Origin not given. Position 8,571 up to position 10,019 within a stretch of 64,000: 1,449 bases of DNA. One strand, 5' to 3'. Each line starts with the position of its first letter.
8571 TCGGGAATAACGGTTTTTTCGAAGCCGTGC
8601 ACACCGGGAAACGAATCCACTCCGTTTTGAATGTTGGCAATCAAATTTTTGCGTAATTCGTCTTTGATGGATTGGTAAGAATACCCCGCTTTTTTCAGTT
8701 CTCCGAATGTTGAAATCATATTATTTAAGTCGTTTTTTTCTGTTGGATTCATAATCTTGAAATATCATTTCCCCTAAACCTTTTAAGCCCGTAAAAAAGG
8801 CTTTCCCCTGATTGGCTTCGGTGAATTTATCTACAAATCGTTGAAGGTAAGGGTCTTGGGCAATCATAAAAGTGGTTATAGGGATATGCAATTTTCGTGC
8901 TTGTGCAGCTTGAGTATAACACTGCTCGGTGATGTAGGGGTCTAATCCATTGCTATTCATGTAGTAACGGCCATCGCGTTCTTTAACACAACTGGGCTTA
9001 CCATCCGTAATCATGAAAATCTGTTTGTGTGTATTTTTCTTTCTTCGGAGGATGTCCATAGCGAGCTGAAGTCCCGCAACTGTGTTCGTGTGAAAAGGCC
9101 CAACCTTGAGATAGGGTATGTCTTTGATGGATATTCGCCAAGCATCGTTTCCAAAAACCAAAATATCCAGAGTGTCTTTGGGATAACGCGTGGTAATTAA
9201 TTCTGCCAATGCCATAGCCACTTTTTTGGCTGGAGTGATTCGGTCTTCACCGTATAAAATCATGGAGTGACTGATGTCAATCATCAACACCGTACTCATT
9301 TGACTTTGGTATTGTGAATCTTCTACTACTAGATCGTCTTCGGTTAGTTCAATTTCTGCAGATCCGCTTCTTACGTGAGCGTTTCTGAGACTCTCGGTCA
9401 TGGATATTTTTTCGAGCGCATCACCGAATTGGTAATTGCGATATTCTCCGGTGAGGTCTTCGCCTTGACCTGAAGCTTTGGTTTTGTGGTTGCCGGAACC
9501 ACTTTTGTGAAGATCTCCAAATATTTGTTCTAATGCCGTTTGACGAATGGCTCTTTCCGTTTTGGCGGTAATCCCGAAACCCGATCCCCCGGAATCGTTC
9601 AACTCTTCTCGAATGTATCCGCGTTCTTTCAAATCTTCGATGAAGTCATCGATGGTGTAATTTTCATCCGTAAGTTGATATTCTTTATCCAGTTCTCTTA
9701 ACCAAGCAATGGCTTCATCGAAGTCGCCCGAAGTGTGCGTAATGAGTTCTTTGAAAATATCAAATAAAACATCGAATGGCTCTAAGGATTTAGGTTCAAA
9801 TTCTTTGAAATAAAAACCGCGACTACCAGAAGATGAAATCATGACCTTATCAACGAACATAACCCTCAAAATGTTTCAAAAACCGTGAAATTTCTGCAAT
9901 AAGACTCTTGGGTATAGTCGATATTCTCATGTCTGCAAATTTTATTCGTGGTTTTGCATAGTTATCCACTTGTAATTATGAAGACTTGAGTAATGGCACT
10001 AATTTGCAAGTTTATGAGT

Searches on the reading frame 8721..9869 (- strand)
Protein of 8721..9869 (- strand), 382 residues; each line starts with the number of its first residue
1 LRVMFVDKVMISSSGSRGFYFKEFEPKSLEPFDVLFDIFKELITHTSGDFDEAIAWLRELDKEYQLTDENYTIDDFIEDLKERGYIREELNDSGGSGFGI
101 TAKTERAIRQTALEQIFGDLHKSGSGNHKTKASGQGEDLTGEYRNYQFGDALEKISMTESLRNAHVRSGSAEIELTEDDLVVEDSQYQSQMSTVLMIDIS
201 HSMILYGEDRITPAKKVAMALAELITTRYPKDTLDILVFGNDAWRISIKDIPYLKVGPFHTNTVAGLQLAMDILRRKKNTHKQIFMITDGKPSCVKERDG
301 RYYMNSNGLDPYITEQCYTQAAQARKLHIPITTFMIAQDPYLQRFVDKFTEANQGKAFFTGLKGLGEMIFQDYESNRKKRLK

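Call 8: search_protein_families(library=pfam, proteins=[window:8721-9869:-], max_evalue=0.01)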
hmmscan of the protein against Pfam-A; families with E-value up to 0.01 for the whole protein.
window:8721-9869:- (382 aa): 1 family
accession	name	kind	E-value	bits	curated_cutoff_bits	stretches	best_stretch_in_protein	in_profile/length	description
PF13519.12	VWA_2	-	3.6e-08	34.4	27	1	193-291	1-107/107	von Willebrand factor type A domain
